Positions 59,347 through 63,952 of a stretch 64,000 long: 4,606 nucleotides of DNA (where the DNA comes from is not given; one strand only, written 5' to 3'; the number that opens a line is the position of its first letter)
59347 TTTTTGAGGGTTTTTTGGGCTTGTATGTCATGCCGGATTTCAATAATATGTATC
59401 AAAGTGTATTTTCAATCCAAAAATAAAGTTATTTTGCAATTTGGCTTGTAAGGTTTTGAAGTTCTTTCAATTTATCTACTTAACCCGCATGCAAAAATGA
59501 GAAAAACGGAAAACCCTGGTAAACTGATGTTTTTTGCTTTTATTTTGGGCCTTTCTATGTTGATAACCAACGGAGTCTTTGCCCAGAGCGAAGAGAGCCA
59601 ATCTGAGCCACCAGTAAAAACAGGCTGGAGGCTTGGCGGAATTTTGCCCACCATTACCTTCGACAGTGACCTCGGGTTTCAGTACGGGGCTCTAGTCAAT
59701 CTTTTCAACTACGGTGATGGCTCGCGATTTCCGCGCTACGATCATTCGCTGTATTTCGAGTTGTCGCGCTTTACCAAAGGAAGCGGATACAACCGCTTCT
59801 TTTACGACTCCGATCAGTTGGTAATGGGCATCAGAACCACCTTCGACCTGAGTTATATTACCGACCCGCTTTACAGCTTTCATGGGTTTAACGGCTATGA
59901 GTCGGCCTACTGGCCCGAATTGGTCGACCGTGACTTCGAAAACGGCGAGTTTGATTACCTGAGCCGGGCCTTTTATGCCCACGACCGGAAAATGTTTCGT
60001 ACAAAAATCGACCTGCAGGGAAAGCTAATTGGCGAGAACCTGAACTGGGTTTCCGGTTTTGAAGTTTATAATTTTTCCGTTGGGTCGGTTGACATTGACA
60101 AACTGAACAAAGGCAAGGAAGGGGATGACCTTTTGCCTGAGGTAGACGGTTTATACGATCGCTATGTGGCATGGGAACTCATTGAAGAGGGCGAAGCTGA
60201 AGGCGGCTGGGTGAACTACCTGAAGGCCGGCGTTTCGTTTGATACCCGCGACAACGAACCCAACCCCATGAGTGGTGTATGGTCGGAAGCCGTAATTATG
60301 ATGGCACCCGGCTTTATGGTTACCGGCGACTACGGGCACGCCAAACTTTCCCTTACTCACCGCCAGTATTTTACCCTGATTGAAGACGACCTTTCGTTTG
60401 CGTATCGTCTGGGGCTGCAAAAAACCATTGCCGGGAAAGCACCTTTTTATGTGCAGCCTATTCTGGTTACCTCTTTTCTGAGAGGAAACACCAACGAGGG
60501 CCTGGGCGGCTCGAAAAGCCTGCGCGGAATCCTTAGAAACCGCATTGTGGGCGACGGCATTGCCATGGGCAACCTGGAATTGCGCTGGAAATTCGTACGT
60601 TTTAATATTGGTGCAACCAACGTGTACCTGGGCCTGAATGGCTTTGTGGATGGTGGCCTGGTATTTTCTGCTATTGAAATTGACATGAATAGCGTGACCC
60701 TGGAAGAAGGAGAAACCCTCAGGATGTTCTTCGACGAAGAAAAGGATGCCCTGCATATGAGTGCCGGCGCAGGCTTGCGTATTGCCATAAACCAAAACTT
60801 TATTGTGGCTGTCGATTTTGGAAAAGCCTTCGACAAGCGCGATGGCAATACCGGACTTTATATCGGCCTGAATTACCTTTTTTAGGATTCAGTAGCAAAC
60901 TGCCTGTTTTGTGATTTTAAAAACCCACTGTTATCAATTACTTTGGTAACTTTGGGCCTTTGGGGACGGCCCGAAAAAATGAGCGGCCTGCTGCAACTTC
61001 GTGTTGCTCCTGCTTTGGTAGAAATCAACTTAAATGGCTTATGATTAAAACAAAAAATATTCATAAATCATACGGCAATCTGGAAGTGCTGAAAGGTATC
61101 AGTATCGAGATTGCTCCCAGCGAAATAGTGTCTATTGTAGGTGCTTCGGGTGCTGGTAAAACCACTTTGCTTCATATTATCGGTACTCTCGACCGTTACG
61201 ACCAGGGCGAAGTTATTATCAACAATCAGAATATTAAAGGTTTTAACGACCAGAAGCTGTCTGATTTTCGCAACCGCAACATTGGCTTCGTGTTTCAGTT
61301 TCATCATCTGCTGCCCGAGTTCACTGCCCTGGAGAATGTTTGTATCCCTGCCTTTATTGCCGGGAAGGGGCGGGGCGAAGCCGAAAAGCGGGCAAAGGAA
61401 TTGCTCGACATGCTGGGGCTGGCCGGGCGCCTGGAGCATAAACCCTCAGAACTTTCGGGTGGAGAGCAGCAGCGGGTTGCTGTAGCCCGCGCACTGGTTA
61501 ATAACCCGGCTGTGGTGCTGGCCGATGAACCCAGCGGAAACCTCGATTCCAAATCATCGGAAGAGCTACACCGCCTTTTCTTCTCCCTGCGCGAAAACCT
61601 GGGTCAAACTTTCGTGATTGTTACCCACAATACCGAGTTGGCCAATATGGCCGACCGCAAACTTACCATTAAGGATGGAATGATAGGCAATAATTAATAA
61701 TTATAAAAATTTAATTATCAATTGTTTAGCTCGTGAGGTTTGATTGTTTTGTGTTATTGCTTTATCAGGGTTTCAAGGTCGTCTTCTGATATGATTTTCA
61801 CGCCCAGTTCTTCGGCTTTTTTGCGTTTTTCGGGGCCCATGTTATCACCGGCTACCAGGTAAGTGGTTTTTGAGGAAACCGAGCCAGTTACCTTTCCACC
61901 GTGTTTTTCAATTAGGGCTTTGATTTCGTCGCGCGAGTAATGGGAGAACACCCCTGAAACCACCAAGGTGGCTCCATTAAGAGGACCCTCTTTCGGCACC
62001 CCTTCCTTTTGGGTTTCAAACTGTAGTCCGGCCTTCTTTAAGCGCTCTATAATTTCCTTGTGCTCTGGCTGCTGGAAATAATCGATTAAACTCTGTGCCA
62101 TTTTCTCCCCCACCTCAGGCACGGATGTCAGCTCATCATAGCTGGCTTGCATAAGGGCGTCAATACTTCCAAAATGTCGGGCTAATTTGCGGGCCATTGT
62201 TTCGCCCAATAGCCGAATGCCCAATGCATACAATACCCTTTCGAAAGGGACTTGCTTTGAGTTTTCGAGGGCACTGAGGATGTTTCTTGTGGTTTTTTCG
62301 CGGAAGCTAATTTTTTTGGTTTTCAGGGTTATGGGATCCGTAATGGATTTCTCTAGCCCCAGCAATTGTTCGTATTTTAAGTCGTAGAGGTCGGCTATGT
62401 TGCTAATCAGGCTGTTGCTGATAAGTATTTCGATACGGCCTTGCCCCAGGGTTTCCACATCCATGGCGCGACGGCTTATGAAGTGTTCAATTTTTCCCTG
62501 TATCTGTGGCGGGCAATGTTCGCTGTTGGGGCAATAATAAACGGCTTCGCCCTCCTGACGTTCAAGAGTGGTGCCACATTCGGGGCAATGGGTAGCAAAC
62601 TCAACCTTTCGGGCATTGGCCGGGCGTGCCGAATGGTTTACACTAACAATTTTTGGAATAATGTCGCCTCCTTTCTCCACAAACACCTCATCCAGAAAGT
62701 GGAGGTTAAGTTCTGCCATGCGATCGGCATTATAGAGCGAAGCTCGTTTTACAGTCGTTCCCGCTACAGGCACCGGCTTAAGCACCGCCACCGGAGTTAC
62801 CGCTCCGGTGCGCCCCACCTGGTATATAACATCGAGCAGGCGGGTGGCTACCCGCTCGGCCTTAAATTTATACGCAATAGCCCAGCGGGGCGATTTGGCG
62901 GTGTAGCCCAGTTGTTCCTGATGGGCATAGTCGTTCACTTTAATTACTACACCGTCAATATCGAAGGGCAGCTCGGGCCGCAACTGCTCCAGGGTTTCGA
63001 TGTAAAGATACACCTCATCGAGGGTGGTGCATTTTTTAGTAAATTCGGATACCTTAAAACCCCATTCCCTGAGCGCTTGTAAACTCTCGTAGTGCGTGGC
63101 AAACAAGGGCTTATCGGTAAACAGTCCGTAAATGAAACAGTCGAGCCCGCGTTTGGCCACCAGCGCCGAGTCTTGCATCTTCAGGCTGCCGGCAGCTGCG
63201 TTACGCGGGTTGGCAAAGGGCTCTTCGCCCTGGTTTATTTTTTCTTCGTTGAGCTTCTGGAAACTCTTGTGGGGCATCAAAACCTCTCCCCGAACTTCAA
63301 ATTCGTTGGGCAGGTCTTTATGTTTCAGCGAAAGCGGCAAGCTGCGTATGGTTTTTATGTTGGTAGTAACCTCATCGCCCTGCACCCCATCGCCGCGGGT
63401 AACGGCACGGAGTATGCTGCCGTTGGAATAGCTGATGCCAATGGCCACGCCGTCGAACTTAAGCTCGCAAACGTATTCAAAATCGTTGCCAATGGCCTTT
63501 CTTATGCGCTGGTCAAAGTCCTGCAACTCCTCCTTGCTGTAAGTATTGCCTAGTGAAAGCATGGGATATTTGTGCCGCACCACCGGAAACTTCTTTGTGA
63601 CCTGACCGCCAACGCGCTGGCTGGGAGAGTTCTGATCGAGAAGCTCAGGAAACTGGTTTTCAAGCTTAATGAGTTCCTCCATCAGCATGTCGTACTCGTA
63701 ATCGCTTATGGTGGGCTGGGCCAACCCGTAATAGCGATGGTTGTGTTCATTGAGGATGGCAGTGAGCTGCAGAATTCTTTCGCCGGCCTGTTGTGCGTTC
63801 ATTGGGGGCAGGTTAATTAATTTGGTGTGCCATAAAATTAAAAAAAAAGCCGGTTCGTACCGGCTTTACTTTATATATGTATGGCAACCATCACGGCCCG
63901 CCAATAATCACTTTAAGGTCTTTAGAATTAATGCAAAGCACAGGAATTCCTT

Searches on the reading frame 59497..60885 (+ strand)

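Call 65: search_protein_families(library=ncbifam, proteins=[window:59497-60885:+], max_evalue=0.00001)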
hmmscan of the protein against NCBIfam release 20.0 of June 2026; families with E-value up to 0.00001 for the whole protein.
window:59497-60885:+ (462 aa): 2 families
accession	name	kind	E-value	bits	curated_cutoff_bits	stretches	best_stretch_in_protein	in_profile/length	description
NF047779.1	Omp85_fam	subfamily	3.7e-109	366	200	1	41-462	2-423/423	Omp85 family outer membrane protein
TIGR03303.1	OM_YaeT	equivalog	7.4e-09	34.5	297.15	1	241-451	535-728/741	outer membrane protein assembly factor BamA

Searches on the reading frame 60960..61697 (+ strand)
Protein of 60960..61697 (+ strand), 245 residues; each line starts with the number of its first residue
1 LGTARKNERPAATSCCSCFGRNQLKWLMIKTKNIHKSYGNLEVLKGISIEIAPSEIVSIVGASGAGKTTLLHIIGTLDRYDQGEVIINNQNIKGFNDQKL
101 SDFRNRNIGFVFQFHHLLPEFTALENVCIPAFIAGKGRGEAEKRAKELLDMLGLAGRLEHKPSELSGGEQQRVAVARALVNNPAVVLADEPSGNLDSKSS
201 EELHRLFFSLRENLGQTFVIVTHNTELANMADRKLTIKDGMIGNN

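Call 65: search_protein_families(library=ncbifam, proteins=[window:60960-61697:+], max_evalue=0.00001)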
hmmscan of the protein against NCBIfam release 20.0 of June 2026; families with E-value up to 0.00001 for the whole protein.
window:60960-61697:+ (245 aa): 185 families (the best 25 are shown)
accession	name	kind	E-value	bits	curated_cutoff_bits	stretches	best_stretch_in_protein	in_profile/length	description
TIGR02211.1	LolD_lipo_ex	equivalog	3.5e-81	271.9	307.75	1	28-242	1-219/221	lipoprotein-releasing ABC transporter ATP-binding protein LolD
NF008639.0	PRK11629.1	equivalog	4.2e-70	235.8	360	1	31-242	9-224/234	lipoprotein-releasing ABC transporter ATP-binding protein LolD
NF007826.0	PRK10535.1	equivalog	8.5e-64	215.9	966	1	29-242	5-221/648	macrolide ABC transporter ATP-binding protein/permease MacB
TIGR02673.1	FtsE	equivalog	1.7e-60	204.4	264.85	1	28-240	1-213/214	cell division ATP-binding protein FtsE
NF007879.0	PRK10584.1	equivalog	1.1e-59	202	336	1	31-242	13-224/228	putative ABC transporter ATP-binding protein YbbA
TIGR03608.1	L_ocin_972_ABC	subfamily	2e-57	194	254.85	1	32-237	2-206/206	putative bacteriocin export ABC transporter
TIGR02982.1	heterocyst_DevA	subfamily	2.8e-55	187.3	295.8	1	35-242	8-219/220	ABC exporter ATP-binding subunit, DevA family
NF038007.1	ABC_ATP_DarD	equivalog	1e-53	182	375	1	28-241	1-217/218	darobactin export ABC transporter ATP-binding protein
NF007027.0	PRK09493.1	equivalog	2.6e-52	177.6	379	1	28-243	1-215/240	glutamine ABC transporter ATP-binding protein GlnQ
TIGR03265.1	PhnT2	equivalog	5e-50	170.7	457.7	1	29-242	5-213/353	putative 2-aminoethylphosphonate ABC transporter ATP-binding protein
NF006987.0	PRK09452.1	equivalog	6.6e-48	163.3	482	1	25-243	14-227/378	spermidine/putrescine ABC transporter ATP-binding protein PotA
NF040933.2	ABC_arch_GlcV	equivalog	1.3e-47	162.4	450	1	29-242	3-220/357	glucose ABC transporter ATP-binding protein GlcV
TIGR02315.1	ABC_phnC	equivalog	1.4e-47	162.1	266.1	1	28-242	1-224/243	phosphonate ABC transporter ATP-binding protein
TIGR03005.1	ectoine_ehuA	equivalog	6.4e-47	159.9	345.4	1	29-242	1-225/252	ectoine/hydroxyectoine ABC transporter ATP-binding protein EhuA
NF043075.1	MMSYN1_0197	equivalog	2.4e-46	158.3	550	1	28-242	2-211/341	spermidine/putrescine ABC transporter ATP-binding protein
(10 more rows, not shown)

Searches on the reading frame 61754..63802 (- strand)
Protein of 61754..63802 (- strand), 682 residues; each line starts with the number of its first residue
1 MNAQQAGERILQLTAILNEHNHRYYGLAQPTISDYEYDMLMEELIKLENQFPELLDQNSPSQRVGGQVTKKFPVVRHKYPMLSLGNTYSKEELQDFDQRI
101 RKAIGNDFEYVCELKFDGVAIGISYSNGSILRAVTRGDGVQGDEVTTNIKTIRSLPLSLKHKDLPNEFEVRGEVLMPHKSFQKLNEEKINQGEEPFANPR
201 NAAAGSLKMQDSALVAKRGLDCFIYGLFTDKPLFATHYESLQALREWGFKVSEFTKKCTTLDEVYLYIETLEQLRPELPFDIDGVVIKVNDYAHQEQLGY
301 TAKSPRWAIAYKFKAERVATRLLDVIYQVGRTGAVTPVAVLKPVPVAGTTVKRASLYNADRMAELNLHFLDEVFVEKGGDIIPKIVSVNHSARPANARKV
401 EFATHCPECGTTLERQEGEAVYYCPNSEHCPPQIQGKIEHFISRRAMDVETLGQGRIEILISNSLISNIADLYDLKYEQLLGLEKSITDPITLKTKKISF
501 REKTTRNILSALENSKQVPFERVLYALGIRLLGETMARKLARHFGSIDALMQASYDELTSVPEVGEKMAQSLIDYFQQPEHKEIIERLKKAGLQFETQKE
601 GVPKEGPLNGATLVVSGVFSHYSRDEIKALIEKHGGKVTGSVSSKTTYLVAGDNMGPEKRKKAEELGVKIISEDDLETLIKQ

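Call 65: search_protein_families(library=ncbifam, proteins=[window:61754-63802:-], max_evalue=0.00001)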
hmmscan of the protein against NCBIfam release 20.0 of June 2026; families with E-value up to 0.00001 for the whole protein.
window:61754-63802:- (682 aa): 9 families
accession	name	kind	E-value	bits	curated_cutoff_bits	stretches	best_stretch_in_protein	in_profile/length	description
NF005932.1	PRK07956.1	equivalog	6e-251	834.6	369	1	9-679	2-663/664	NAD-dependent DNA ligase LigA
TIGR00575.1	dnlj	equivalog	6.9e-242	804.5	444.45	1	14-676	2-652/652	NAD-dependent DNA ligase LigA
NF010931.0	PRK14351.1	equivalog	3.9e-193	643.8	1051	1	2-681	28-683/692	NAD-dependent DNA ligase LigA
NF010930.0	PRK14350.1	equivalog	1.8e-113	380.2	652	1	7-680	6-665/669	NAD-dependent DNA ligase LigA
NF005987.0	PRK08097.1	equivalog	7.7e-53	179.8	498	1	3-594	27-558/562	NAD-dependent DNA ligase LigB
NF010337.0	PRK13766.1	equivalog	8.6e-08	30.7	610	1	506-576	704-775/781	Hef nuclease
NF047932.1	antiphage_GapS2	exception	9e-08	32.5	330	1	559-672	71-188/189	anti-phage protein GapS2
NF004844.0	PRK06195.1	equivalog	1.1e-07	31.5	373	1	578-675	206-286/309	DNA polymerase III subunit epsilon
NF001824.0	PRK00558.1-5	equivalog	1.1e-06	27.4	451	1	529-579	597-647/652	excinuclease ABC subunit UvrC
